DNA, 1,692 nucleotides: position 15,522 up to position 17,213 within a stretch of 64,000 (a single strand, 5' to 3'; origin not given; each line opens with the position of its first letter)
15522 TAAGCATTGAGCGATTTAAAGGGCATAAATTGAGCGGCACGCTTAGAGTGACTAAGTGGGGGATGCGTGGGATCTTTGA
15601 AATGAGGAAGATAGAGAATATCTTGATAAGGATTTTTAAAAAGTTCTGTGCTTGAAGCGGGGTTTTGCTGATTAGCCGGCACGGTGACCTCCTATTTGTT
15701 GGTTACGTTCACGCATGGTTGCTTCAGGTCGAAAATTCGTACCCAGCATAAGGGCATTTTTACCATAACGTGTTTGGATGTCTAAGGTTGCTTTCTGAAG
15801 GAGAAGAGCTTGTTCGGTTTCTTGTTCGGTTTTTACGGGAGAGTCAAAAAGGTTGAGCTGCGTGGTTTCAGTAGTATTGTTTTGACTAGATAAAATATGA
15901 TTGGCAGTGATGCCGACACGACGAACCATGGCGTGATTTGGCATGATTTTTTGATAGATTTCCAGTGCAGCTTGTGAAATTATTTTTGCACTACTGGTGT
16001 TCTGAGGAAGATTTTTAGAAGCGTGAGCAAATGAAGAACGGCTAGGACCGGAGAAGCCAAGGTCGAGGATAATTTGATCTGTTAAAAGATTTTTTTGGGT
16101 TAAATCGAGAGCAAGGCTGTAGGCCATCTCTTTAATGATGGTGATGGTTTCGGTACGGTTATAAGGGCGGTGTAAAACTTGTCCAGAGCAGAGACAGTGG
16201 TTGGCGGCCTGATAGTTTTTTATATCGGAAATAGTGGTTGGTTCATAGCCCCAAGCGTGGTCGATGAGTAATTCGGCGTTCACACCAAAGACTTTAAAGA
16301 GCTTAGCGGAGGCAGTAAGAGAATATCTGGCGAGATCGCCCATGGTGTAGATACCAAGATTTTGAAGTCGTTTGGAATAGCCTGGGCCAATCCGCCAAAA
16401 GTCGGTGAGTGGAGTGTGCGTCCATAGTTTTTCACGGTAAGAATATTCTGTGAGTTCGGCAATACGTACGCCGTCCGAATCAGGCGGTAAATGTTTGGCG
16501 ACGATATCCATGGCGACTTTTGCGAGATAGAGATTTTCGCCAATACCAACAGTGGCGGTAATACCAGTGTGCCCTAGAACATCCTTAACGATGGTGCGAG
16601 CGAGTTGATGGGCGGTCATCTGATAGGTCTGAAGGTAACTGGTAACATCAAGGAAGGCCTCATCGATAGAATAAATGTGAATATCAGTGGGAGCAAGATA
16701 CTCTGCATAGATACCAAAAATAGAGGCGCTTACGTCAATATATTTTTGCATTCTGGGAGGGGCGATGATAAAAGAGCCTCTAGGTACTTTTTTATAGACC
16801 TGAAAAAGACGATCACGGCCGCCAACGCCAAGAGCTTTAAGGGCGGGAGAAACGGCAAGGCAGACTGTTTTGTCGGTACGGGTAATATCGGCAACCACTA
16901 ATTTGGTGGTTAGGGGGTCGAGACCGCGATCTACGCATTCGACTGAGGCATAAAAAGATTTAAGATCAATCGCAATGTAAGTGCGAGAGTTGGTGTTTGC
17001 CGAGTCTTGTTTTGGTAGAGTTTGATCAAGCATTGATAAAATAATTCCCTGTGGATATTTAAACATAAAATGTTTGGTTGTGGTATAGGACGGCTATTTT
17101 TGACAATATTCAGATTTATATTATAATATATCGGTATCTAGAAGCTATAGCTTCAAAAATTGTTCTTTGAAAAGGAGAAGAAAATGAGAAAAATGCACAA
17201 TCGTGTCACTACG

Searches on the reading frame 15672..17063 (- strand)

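Call 61: search_protein_families(library=pfam, proteins=[window:15672-17063:-], max_evalue=0.0001)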
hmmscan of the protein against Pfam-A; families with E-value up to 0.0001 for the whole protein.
window:15672-17063:- (463 aa): 3 families
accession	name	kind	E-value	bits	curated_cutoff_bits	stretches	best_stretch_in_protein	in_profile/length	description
PF00817.25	IMS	-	1.7e-30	106.3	23.2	1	32-186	1-148/148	impB/mucB/samB family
PF11799.13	IMS_C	-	2.2e-10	41.4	20.7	1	292-403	5-107/109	impB/mucB/samB family C-terminal domain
PF11798.14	IMS_HHH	-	6.7e-05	23.3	24.4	0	210-238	5-32/32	IMS family HHH motif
